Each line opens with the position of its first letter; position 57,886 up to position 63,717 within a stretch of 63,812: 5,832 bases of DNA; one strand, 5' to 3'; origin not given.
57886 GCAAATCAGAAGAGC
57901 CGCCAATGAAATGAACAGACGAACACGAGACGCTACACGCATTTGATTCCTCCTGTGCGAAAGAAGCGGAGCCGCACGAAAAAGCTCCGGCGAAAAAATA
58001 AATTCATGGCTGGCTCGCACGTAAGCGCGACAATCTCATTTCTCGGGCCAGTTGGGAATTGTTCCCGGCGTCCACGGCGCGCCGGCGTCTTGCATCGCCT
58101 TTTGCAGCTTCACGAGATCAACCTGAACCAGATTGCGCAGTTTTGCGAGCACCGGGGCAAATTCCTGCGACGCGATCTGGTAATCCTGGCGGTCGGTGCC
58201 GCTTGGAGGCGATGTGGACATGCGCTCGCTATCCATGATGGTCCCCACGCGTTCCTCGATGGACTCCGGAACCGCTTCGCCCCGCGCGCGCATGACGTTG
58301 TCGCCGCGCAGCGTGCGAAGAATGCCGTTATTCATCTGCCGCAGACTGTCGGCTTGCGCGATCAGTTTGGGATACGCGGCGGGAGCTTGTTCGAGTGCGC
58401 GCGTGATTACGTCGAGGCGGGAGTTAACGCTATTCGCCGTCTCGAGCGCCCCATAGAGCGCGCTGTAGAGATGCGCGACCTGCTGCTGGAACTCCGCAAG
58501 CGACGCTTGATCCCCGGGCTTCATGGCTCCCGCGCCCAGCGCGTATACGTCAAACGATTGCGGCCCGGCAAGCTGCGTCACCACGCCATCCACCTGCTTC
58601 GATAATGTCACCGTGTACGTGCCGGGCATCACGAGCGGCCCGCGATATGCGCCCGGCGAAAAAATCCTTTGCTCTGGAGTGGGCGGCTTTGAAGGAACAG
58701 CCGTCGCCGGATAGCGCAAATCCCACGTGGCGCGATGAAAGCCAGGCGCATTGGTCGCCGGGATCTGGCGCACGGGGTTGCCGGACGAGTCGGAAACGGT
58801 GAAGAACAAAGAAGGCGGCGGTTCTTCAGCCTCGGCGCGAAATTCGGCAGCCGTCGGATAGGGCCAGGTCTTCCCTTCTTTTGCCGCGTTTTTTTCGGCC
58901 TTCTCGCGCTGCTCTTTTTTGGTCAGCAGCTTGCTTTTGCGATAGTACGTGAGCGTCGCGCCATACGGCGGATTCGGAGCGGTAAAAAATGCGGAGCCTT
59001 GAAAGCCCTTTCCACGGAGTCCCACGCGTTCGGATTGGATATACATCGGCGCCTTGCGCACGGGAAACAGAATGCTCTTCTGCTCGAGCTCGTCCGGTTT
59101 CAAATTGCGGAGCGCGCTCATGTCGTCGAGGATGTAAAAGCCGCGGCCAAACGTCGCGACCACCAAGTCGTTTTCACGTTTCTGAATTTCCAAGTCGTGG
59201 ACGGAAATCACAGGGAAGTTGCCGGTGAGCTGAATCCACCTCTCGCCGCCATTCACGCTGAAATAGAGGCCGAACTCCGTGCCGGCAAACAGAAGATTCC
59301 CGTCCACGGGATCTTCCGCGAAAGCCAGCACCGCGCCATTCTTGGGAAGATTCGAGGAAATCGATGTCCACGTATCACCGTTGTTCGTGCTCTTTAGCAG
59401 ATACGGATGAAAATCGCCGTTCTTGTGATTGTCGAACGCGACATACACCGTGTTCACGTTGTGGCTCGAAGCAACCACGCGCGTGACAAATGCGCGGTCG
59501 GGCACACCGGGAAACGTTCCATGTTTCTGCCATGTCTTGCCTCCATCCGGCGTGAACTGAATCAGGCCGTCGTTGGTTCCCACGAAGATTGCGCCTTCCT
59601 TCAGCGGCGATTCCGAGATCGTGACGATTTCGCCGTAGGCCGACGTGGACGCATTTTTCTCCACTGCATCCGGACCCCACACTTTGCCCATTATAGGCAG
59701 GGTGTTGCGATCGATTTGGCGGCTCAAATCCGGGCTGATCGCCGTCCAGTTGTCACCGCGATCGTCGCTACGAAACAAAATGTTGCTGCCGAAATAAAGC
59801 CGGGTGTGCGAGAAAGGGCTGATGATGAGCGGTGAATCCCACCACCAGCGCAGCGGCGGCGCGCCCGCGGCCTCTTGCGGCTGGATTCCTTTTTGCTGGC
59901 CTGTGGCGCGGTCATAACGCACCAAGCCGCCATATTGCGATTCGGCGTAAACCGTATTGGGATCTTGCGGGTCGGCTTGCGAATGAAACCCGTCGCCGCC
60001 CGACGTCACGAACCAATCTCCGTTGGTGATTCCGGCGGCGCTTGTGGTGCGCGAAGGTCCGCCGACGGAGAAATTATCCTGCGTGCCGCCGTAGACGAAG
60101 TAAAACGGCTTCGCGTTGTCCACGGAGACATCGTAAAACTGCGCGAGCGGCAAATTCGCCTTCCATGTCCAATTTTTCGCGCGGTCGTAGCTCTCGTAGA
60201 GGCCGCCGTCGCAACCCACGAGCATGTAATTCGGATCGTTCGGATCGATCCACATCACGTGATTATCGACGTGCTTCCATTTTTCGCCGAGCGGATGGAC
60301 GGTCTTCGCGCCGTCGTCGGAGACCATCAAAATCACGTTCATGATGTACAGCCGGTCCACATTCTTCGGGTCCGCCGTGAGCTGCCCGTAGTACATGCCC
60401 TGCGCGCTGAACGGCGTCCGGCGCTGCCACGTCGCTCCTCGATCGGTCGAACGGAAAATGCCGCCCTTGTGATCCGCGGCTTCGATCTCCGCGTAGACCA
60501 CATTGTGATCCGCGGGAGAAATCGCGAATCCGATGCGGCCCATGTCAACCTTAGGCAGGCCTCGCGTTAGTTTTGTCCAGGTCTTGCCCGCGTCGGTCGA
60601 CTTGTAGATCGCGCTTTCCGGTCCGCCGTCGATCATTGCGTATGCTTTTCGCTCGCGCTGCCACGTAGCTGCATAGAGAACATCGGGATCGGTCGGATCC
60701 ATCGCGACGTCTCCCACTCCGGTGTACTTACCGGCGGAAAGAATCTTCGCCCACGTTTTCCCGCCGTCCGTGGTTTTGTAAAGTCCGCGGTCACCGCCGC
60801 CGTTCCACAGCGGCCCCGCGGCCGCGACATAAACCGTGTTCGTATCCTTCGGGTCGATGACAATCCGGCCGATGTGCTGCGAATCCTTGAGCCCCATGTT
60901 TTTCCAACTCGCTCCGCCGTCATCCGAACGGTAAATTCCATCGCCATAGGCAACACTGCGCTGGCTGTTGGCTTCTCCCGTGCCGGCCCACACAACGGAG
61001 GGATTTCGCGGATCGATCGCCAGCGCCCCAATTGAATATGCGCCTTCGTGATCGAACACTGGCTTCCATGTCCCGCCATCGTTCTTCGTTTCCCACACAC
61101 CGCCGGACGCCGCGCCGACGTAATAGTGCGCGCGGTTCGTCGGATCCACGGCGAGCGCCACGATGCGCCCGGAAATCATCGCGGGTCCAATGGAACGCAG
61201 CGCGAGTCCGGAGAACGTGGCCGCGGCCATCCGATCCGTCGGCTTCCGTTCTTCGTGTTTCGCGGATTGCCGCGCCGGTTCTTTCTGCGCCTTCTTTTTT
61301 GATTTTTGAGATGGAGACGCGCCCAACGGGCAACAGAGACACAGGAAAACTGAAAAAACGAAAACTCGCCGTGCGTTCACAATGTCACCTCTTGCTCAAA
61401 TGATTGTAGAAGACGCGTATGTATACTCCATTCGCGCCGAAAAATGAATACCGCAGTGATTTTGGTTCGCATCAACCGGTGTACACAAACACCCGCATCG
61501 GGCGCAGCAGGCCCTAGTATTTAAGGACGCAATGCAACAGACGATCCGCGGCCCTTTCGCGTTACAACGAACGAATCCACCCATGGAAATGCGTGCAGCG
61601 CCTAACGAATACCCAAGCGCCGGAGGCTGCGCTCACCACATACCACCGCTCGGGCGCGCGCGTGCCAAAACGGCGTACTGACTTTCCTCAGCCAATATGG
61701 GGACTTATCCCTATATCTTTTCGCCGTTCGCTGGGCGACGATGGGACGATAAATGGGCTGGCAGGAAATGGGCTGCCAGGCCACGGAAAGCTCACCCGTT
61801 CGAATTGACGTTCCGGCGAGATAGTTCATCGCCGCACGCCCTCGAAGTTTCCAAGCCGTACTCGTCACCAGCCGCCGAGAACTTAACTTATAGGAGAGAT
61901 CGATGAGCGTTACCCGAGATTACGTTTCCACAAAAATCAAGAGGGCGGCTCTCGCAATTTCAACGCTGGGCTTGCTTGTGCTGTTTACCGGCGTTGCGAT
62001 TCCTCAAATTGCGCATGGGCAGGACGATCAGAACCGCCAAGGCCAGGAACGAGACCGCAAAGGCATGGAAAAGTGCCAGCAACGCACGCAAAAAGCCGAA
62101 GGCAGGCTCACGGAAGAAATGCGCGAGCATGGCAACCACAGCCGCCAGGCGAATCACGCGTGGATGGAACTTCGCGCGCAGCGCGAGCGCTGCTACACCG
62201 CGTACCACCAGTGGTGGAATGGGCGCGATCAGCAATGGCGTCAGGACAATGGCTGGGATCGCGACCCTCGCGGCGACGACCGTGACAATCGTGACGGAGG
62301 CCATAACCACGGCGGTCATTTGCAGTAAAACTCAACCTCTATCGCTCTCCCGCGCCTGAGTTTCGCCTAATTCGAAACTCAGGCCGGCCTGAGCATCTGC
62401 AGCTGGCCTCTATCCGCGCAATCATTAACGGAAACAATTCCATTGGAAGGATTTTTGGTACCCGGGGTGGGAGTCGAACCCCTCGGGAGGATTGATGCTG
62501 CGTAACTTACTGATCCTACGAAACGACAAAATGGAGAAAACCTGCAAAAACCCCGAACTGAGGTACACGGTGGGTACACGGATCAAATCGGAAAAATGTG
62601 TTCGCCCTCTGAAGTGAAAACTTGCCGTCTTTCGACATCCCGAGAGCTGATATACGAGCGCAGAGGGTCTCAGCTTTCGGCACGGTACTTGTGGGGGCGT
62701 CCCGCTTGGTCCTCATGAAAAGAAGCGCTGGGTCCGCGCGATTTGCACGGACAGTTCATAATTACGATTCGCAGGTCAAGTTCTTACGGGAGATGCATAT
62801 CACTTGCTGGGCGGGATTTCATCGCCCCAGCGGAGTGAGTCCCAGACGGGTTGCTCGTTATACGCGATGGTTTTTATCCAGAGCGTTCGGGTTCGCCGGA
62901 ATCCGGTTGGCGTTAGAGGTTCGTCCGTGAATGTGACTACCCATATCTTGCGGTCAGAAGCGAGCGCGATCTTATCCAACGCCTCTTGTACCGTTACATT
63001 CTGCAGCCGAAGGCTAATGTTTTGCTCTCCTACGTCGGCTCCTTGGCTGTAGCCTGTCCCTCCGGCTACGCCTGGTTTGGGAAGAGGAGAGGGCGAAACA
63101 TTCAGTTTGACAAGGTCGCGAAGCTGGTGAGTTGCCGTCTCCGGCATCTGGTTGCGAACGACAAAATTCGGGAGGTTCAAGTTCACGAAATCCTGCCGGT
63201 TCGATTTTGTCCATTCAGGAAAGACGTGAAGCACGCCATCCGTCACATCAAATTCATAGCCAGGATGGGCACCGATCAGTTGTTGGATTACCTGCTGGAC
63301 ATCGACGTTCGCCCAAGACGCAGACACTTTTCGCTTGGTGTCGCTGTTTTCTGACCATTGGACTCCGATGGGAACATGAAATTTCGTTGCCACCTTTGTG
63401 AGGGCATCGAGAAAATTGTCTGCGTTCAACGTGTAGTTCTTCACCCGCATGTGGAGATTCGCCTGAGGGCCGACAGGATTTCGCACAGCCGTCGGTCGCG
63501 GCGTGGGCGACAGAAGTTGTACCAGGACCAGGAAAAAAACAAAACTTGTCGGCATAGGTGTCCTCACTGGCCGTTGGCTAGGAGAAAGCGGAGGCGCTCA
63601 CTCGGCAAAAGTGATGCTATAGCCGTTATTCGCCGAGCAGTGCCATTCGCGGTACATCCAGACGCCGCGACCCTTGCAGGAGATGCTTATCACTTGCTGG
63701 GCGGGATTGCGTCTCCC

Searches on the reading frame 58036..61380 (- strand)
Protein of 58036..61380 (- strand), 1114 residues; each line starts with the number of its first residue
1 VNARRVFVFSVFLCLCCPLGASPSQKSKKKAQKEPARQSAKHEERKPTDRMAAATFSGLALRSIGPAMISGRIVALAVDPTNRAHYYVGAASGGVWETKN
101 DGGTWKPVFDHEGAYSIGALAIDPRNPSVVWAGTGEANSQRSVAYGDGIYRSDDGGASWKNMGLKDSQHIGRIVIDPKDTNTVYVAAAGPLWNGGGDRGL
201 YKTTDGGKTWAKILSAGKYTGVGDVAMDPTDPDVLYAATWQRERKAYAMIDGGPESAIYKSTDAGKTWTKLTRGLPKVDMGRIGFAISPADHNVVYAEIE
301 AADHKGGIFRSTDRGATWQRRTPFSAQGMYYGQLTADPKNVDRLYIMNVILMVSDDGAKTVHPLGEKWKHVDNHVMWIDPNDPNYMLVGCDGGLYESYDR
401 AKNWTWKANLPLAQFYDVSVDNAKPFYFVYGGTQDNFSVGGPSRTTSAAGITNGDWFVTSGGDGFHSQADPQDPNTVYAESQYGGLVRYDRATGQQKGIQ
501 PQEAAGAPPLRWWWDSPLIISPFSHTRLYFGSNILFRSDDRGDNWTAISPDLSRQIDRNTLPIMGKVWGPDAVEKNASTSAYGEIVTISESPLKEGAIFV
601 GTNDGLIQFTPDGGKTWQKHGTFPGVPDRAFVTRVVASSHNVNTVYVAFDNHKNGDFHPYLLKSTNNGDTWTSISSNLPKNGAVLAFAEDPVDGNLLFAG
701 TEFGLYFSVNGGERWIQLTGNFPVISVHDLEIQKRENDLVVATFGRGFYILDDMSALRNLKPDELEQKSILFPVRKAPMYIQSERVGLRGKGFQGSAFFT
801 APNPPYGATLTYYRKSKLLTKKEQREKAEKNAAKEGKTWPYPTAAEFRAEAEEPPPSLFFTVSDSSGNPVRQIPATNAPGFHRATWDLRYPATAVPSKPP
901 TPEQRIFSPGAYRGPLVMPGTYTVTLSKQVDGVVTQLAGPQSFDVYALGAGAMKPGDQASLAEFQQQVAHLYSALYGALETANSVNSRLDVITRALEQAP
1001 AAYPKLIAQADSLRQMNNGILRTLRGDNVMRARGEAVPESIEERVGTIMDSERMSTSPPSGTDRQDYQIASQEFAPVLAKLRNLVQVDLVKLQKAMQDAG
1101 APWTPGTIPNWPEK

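Call 9: search_protein_families(library=pfam, proteins=[window:58036-61380:-], max_evalue=0.01)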
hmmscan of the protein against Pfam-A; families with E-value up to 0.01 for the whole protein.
window:58036-61380:- (1114 aa): 5 families
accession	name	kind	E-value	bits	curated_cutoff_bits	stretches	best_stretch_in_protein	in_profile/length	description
PF15902.12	Sortilin-Vps10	-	2.4e-30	106.1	33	3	149-246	3-99/446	Sortilin, neurotensin receptor 3,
PF02012.26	BNR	-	1.3e-09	37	27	0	259-270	1-12/12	BNR/Asp-box repeat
PF13088.12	BNR_2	-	7.9e-07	29.1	31.4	0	145-328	84-258/277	BNR repeat-like domain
PF15899.11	BNR_6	-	3.3e-06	27.1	27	0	535-548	1-14/14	BNR-Asp box repeat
PF14870.12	PSII_BNR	-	1.6e-05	24.7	27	0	598-718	32-140/303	Photosynthesis system II assembly factor YCF48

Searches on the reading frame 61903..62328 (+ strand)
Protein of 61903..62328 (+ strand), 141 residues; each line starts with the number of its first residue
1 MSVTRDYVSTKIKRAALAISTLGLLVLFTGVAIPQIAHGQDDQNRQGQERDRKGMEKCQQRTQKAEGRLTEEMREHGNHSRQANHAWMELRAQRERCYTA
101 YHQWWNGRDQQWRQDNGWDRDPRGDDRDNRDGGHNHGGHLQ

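Call 9: search_protein_families(library=pfam, proteins=[window:61903-62328:+], max_evalue=0.01)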
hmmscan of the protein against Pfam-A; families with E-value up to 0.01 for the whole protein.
window:61903-62328:+ (141 aa): 0 families

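Call 23: find_encoding_contigs(protein=window:61903-62328:+, flank=10000, max_places=4)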
Protein window:61903-62328:+ (141 aa): 9 contigs read that carry it; 4 places shown.
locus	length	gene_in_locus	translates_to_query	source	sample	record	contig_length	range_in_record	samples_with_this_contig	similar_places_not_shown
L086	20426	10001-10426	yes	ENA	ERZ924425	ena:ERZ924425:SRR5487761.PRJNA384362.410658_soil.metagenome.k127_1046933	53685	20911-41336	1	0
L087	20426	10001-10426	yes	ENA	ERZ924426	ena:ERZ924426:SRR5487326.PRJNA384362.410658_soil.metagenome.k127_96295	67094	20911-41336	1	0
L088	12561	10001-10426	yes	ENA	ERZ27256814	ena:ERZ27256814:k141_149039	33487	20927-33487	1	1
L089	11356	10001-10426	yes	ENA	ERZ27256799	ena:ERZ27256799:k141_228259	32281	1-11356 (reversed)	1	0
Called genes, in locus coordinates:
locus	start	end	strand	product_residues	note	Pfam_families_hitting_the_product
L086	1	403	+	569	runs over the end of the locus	PF00501:AMP-binding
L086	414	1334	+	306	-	PF00781:DAGK_cat, PF19279:YegS_C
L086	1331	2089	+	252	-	PF01553:Acyltransferase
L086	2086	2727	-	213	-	PF01066:CDP-OH_P_transf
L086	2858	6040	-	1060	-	PF14870:PSII_BNR (faint), PF25852:DUF6242_C (faint), PF02012:BNR (faint), PF13088:BNR_2 (faint), PF15899:BNR_6 (faint), PF15902:Sortilin-Vps10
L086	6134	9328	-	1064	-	PF02012:BNR (faint), PF15899:BNR_6 (faint), PF13088:BNR_2 (faint), PF14870:PSII_BNR (faint), PF15902:Sortilin-Vps10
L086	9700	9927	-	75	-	-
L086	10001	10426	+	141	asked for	-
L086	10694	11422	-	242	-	PF00702:Hydrolase, PF13419:HAD_2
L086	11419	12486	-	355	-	PF00155:Aminotran_1_2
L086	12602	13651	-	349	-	PF00491:Arginase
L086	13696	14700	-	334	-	PF02401:LYTB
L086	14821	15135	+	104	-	PF00829:Ribosomal_L21p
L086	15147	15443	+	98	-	PF01016:Ribosomal_L27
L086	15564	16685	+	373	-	PF01018:GTP1_OBG, PF01926:MMR_HSR1, PF02421:FeoB_N (weak)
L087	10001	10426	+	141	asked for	-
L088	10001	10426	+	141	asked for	-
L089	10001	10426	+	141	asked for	-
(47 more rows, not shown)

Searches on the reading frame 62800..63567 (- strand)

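Call 9: search_protein_families(library=pfam, proteins=[window:62800-63567:-], max_evalue=0.01)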
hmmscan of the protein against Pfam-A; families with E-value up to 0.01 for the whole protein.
window:62800-63567:- (255 aa): 2 families
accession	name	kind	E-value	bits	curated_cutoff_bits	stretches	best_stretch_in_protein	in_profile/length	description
PF07660.19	STN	-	0.0002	21.5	28.4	0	180-201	12-33/52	Secretin and TonB N terminus short domain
PF02272.25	DHHA1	-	0.0062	17.4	25.9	0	50-103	16-70/102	DHHA1 domain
